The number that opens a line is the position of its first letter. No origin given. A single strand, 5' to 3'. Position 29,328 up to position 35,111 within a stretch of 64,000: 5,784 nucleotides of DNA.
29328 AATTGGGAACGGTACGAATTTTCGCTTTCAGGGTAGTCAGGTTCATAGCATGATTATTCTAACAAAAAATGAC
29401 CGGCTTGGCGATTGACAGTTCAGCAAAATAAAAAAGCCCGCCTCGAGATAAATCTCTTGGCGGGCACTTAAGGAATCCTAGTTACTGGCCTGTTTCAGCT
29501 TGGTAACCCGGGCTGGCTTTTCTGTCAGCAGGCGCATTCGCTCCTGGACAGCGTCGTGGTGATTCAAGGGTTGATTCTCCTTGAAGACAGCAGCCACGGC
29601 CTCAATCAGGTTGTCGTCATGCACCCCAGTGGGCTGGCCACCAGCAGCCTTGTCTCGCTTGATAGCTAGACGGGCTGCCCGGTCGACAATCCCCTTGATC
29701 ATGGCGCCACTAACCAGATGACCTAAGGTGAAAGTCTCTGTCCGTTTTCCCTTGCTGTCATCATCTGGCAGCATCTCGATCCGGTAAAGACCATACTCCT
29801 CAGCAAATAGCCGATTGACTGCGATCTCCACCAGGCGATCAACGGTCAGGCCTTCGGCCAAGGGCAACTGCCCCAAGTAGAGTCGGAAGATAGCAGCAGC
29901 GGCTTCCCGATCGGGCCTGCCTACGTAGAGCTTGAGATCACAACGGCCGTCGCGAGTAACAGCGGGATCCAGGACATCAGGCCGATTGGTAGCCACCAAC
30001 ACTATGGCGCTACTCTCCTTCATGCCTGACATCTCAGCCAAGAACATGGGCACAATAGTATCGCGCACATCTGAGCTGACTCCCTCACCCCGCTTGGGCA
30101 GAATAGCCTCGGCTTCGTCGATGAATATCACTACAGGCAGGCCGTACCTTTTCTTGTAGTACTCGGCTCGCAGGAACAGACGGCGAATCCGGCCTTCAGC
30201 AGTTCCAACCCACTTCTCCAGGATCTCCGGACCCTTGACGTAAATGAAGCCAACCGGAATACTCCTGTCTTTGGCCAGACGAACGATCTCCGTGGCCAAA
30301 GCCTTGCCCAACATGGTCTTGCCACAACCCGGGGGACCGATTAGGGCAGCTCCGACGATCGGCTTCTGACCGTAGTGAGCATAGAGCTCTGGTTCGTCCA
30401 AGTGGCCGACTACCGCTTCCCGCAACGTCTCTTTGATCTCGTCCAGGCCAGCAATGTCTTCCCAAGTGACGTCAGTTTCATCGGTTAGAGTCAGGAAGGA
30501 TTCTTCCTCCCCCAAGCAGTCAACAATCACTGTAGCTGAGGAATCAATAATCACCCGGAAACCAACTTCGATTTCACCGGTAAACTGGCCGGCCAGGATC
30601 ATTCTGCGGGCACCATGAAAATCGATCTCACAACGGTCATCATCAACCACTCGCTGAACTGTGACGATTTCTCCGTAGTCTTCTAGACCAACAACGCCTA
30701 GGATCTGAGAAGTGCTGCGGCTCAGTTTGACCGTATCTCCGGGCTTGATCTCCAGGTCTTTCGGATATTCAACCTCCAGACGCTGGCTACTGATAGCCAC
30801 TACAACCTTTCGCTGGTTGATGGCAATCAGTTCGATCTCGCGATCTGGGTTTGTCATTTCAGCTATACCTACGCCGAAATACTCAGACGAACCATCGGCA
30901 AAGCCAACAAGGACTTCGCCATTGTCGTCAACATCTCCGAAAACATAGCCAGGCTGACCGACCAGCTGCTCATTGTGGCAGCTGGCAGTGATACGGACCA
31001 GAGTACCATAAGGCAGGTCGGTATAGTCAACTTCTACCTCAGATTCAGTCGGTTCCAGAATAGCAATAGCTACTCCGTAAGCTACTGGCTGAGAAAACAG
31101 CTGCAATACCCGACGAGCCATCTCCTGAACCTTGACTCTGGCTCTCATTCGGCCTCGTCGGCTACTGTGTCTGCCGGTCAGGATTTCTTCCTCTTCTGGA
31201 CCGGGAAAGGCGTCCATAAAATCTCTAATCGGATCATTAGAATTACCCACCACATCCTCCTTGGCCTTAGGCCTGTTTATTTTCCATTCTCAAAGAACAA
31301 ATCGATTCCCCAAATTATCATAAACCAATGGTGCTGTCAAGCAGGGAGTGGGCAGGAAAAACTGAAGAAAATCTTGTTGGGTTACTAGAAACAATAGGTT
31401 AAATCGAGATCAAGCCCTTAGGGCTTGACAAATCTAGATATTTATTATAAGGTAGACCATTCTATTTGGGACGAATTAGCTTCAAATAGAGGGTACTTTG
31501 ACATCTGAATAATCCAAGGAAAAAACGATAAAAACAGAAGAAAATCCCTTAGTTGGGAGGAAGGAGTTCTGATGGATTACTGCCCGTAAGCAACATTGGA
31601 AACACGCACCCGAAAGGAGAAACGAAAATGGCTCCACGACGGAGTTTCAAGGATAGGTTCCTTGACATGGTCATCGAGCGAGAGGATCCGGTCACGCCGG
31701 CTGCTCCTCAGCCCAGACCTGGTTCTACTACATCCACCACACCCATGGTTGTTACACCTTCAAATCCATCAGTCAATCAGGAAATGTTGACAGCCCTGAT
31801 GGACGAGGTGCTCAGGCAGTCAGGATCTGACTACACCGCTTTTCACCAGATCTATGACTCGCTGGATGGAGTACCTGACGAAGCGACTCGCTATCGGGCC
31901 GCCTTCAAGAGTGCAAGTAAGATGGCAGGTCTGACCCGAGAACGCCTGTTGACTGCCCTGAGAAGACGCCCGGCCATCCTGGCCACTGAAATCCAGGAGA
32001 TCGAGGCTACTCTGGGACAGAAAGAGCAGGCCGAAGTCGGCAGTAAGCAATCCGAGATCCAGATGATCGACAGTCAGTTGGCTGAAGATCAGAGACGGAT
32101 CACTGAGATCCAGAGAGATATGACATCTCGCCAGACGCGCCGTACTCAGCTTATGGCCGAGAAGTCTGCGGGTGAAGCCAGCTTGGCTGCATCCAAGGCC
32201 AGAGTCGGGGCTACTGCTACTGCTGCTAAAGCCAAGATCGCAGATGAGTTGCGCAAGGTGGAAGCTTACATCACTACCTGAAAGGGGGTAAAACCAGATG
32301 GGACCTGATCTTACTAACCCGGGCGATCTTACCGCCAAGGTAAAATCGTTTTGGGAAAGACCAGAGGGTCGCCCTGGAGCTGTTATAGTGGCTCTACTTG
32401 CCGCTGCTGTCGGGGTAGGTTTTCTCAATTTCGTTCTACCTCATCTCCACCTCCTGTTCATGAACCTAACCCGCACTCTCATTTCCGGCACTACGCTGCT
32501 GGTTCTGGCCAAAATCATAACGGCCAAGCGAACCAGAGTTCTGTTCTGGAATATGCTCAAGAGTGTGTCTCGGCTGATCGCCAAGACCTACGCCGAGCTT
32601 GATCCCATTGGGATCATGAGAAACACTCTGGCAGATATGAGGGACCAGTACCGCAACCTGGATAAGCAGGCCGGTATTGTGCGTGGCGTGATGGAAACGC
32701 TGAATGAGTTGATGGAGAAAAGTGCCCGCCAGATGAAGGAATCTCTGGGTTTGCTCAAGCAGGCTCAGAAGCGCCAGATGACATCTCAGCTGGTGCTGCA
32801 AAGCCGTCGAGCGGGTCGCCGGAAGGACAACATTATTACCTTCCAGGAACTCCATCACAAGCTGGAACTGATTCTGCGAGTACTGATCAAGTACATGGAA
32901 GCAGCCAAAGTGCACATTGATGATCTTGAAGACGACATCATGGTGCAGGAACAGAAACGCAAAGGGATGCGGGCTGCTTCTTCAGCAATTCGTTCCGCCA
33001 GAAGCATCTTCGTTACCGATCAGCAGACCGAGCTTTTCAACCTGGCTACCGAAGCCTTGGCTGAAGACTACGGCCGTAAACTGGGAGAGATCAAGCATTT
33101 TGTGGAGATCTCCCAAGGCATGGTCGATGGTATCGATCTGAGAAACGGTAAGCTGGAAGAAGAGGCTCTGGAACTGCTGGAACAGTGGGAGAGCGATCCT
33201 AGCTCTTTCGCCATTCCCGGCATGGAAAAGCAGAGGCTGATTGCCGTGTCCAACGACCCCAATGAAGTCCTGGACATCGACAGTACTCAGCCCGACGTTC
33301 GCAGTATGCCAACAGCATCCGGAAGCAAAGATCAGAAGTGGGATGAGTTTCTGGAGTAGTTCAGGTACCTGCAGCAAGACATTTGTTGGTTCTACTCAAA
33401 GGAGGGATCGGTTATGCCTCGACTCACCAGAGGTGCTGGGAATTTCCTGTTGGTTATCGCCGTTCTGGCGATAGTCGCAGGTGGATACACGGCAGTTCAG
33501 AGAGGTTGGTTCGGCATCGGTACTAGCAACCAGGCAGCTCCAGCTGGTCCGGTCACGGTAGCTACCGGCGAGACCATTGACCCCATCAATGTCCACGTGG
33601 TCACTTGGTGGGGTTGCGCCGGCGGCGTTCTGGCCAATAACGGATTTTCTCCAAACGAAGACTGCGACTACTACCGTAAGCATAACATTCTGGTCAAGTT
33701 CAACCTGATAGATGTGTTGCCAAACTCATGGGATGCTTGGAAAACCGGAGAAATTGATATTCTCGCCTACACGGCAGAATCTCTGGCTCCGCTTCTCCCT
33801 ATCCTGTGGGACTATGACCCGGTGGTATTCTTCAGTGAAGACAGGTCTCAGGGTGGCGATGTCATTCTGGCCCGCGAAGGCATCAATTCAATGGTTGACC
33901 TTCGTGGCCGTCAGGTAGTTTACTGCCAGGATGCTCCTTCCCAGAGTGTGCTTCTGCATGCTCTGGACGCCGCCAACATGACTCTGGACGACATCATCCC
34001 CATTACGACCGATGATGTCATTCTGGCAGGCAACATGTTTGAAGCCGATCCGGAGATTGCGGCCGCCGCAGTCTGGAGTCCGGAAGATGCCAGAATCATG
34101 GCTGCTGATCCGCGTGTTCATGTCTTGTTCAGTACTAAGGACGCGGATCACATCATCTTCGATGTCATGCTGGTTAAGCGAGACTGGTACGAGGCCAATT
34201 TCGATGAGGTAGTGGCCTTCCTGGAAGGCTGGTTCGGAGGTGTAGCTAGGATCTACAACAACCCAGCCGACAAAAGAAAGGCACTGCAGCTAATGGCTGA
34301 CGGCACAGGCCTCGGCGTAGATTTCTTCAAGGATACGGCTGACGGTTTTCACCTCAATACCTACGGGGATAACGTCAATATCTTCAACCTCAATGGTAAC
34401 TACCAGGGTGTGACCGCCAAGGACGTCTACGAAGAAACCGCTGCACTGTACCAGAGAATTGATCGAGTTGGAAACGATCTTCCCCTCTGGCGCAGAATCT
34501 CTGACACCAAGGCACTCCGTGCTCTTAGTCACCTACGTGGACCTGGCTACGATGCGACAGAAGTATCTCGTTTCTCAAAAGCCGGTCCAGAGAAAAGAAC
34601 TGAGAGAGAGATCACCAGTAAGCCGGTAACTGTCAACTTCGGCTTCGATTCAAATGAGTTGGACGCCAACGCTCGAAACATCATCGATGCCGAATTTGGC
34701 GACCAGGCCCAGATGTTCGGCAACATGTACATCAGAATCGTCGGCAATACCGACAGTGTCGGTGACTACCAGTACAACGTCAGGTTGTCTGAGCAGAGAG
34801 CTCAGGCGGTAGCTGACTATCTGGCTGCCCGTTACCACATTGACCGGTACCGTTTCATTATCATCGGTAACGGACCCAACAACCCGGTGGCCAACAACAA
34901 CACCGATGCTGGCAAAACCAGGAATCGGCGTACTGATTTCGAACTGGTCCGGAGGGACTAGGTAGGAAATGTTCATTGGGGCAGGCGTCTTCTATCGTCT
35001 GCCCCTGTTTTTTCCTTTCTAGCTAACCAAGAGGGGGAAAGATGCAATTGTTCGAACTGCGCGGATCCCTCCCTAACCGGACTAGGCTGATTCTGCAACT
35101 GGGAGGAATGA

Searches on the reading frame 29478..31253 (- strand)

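Call 66: search_protein_families(library=pfam, proteins=[window:29478-31253:-], max_evalue=0.0001)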
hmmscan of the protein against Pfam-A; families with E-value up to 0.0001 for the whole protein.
window:29478-31253:- (591 aa): 1 family
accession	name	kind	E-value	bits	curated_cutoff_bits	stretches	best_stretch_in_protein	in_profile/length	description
PF00004.35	AAA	-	6.9e-31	107.9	21.2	1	304-445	3-130/131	ATPase family associated with various cellular activities (AAA)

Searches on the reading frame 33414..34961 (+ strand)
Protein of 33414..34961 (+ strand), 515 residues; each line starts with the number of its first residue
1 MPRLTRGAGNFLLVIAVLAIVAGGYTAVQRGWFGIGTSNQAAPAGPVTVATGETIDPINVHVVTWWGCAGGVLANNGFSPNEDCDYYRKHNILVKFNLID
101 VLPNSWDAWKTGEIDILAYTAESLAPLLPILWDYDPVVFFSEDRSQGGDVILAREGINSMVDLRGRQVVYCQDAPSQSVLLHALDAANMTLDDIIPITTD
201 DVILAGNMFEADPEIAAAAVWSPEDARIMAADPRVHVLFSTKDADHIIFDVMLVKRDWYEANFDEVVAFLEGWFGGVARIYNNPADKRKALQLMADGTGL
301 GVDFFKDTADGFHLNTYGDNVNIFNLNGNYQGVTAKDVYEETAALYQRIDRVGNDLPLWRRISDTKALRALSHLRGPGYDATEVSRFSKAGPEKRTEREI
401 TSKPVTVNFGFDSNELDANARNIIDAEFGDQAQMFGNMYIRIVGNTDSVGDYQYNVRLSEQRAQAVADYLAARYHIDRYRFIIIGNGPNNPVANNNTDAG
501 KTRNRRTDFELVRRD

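Call 66: search_protein_families(library=pfam, proteins=[window:33414-34961:+], max_evalue=0.0001)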
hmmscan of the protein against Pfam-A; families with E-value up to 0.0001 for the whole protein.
window:33414-34961:+ (515 aa): 2 families
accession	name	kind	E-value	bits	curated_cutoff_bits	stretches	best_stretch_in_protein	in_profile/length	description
PF00691.25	OmpA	-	9.1e-17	61.7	27.2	1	409-505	2-98/98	OmpA family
PF09084.16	NMT1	-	1.4e-06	28.8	20.5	1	150-285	78-214/216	NMT1/THI5 like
